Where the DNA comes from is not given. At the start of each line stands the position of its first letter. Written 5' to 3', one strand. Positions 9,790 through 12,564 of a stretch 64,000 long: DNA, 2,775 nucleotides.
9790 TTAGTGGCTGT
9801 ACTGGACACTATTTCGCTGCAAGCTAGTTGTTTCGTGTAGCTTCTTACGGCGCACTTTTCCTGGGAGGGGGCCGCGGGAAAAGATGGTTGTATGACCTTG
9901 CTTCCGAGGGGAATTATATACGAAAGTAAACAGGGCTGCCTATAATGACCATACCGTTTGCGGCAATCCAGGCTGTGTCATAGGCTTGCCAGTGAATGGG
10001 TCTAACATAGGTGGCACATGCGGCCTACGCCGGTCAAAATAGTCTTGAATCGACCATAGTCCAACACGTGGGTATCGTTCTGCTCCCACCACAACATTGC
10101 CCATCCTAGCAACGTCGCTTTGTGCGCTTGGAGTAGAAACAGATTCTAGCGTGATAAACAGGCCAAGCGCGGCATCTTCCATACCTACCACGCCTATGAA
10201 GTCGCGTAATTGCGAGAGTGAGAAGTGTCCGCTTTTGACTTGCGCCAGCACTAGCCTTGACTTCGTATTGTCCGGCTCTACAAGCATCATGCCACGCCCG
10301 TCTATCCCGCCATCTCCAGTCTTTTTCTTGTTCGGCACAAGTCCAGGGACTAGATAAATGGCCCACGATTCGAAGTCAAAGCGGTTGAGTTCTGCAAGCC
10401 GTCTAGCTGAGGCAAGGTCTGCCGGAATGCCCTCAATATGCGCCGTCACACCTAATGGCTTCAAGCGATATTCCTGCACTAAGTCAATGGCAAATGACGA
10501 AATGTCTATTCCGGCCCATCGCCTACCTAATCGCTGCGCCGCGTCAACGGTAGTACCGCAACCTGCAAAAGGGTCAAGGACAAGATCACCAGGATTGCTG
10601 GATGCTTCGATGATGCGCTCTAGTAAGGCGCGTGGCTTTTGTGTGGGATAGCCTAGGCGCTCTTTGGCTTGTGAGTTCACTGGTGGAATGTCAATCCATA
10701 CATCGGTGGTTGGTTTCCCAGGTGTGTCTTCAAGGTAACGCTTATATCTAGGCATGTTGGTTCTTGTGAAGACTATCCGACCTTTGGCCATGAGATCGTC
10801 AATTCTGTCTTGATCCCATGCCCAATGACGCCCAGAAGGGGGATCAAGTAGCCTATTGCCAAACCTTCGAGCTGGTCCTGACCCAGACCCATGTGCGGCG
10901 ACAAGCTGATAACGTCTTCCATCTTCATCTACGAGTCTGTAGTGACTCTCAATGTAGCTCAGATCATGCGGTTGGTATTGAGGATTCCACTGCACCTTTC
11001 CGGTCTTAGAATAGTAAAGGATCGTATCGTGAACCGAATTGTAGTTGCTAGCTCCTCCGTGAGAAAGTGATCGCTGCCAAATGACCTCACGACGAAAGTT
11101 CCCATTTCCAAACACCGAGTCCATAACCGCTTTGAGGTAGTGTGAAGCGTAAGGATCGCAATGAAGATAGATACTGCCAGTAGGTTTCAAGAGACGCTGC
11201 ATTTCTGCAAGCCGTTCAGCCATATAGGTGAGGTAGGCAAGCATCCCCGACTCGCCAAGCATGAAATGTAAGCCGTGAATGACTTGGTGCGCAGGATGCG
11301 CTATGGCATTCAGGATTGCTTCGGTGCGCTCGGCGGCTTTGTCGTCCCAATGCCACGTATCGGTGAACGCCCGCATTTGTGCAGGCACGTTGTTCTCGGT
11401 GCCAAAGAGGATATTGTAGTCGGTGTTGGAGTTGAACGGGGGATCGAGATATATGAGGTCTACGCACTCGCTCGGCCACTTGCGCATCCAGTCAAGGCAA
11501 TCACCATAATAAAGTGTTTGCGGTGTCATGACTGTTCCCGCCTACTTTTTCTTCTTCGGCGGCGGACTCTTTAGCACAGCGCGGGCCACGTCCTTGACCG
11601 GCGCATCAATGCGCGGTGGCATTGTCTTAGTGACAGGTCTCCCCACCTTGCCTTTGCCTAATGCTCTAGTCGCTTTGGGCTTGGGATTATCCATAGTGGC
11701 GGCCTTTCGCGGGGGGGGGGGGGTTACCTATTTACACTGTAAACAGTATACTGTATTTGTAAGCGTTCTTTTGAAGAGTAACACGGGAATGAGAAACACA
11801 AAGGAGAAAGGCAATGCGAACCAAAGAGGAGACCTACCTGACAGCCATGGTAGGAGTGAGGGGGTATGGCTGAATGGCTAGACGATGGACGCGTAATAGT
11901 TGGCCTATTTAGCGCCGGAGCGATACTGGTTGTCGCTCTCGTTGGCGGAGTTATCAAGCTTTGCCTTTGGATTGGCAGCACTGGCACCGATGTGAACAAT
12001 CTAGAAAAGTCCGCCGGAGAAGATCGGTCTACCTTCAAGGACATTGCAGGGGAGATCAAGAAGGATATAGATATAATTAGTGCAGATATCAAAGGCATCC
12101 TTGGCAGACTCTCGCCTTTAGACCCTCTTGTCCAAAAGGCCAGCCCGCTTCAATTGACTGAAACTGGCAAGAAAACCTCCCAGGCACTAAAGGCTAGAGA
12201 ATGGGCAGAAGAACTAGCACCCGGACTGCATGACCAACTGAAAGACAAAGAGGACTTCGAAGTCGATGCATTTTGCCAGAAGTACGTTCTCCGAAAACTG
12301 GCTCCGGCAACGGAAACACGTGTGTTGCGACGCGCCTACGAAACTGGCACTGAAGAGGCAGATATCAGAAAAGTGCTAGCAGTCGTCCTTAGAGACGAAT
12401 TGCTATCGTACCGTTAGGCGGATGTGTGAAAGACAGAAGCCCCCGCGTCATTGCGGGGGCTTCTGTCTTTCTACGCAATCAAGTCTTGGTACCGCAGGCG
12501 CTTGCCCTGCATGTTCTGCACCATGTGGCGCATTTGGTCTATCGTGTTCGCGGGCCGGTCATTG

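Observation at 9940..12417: Passenger module: micro-ORF + methyltransferase fused to swappable nuclease domain (Mrr-like vs HNH) + divergent small membrane protein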

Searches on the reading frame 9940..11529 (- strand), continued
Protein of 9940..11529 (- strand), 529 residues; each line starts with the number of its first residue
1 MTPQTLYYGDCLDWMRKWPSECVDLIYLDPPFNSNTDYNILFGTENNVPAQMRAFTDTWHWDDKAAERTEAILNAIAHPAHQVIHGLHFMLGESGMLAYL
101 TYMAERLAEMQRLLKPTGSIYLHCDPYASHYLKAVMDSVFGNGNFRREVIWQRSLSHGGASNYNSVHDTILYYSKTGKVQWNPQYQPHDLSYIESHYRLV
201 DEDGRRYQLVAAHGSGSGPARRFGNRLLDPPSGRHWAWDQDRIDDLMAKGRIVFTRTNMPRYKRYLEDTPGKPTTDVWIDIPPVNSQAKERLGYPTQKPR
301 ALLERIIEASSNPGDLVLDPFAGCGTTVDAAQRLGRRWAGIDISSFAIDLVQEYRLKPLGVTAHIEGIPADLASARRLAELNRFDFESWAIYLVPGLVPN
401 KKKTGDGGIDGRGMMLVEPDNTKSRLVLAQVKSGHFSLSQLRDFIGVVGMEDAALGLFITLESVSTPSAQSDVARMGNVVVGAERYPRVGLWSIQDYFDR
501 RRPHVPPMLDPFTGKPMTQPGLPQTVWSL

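Call 104: find_encoding_contigs(protein=P0203, flank=4000, max_places=1)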
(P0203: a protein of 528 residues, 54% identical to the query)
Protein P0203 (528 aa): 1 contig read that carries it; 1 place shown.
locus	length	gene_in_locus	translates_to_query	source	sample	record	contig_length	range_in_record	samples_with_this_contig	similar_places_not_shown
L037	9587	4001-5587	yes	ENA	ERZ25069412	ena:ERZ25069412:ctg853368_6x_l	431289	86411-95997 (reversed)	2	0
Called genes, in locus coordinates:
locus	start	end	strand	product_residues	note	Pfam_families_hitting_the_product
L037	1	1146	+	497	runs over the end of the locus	PF21620:SlpA_C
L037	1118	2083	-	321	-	PF00781:DAGK_cat, PF19279:YegS_C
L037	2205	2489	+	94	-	-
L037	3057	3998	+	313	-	PF12760:Zn_ribbon_IS1595, PF12762:DDE_Tnp_IS1595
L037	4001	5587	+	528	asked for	PF01555:N6_N4_Mtase, PF04471:Mrr_cat (weak)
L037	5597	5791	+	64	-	-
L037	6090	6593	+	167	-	PF00132:Hexapep (faint), PF25087:GMPPB_C (faint)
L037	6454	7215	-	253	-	-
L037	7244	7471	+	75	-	PF01694:Rhomboid (weak)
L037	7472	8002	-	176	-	PF02482:Ribosomal_S30AE, PF16321:Ribosom_S30AE_C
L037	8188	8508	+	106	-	PF01638:HxlR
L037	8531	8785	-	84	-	PF03776:MinE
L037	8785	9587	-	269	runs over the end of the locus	PF00142:Fer4_NifH (faint), PF01656:CbiA, PF02374:ArsA_ATPase (weak), PF06564:CBP_BcsQ (faint), PF09140:MipZ, PF10609:ParA, PF13614:AAA_31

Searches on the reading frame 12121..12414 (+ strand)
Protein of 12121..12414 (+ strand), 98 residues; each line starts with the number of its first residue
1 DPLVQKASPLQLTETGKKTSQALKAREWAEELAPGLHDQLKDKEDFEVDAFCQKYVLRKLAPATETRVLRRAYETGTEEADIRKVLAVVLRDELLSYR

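Call 59: search_solved_structures(query=A4, max_evalue=10)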
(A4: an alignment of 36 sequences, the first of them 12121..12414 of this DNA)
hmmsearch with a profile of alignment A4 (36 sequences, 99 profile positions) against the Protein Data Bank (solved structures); distinct sequences matched with E-value up to 10: 7.
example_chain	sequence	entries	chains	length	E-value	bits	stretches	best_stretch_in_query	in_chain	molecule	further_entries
7udk_A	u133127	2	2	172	0.00092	22.9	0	68-89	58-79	Designed helical repeat protein (DHR) RPB_LRP2_R4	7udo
9r2b_B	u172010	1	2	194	0.36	14.6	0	61-86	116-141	de novo-designed alpha-helical barrel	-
8h9f_K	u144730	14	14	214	1.5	12.6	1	27-96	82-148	ATP synthase F(0) complex subunit B1, mitochondrial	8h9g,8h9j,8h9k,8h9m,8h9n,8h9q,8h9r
6zmr_b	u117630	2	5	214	5.7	10.8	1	39-96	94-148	ATP synthase peripheral stalk-membrane subunit b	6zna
9bxu_V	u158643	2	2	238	7.9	10.3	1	45-96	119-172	ATP synthase subunit b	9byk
9pex_K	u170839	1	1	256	9.4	10.1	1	45-96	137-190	ATP synthase subunit b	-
9pew_K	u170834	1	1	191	9.9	10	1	39-95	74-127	ATP synthase subunit b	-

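Call 63: predict_structure(alignment_id=A4)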
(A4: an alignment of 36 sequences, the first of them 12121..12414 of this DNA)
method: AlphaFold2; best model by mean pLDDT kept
length: 98 residues; sequences in the alignment: 36
mean_pLDDT: 94.7   pTM: 0.87
mean pLDDT of the five models: 94.7, 92.5, 90.9, 90.5, 90.2
residues with pLDDT >= 90: 87; 70-90: 11; 50-70: 0; < 50: 0
segments of 3 or more residues with pLDDT < 50: none
pLDDT, mean of each block of 10 residues (from residue 1): 81 96 98 95 96 95 97 97 98 94
secondary structure, 60 per line:
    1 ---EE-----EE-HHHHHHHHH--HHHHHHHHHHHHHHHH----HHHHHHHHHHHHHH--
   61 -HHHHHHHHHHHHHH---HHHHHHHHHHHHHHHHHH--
elements in order: H14-22 H25-40 H45-58 H62-75 H79-96

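Call 68: fold_search(model_id=the predicted structure, library=pdb)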
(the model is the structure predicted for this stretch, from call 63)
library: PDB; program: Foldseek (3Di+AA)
matches with E <= 10: 148; with E <= 0.001: 0
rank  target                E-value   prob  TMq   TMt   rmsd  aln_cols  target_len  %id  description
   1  8fvt_A                1.1e+00  0.14  0.28  0.28   9.3        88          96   23  Multi-state design of two-state switchable hinge proteins (released 2023-08-16)
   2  8h17                  1.5e+00  0.06  0.21  0.16  12.3       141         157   12  Crystal structure of the Globin domain of Thermosynechococcus elongatus BP-1 (released 2023-04-26)
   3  7kuw                  2.0e+00  0.15  0.27  0.40  10.3        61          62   21  High-throughput design and refinement of stable proteins using sequence-only models (released 2021-12-15)
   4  8fih_B                2.1e+00  0.09  0.26  0.25   9.8        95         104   20  Multi-state design of two-state switchable hinge proteins (released 2023-08-16)
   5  8qae_C                2.5e+00  0.06  0.23  0.23  10.3        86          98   12  X-ray crystal structure of a de novo designed single-chain antiparallel 6-helix alpha-helical barrel, sc-apCC-6-SLLA (released 2024-07-03)
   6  7svw_B                2.8e+00  0.15  0.28  0.08   9.2        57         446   10  Strand-transfer complex of TnsB from ShCAST (released 2022-08-10)
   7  9dis_A                2.8e+00  0.06  0.24  0.21  13.7       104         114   15  Cryo-EM structure of the heme/hemoglobin transporter ChuA, in complex with de novo designed binder H3 (released 2025-05-21)
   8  9x25_G                2.8e+00  0.06  0.22  0.16  12.1        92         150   11  Target analog-bound type III-B Cmr complex of Archaeoglobus fulgidus (released 2025-12-10)
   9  9k6o_C                3.0e+00  0.10  0.31  0.32   8.9        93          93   17  Crystal structure of designed zinc-induced homopentamer C5-Zn1-HEHE-1 (released 2025-10-22)
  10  8gy8_A                3.0e+00  0.05  0.26  0.08  21.1       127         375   12  The structure of Bax1 from Pyrococcus furiosus (released 2023-09-27)
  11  9rgx_B                3.1e+00  0.08  0.27  0.28   9.9        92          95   17  X-ray crystal structure of a de novo designed single-chain antiparallel 3-helix coiled-coil bundle, sc-apCC3-ACW (released 2025-09-03)
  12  8kc4                  3.1e+00  0.08  0.21  0.14  12.3        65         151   20  De novo design protein -NA05 (released 2024-08-07)
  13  1wy1_C                3.1e+00  0.06  0.25  0.20   9.5        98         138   19  Crystal Structure of the PH0671 protein from Pyrococcus horikoshii OT3 (released 2005-02-22)
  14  1wy1_A                3.1e+00  0.06  0.24  0.20   9.7        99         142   18  Crystal Structure of the PH0671 protein from Pyrococcus horikoshii OT3 (released 2005-02-22)
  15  2yfb_B                3.1e+00  0.05  0.23  0.10  17.2       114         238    7  X-ray structure of McpS ligand binding domain in complex with succinate (released 2012-04-18)
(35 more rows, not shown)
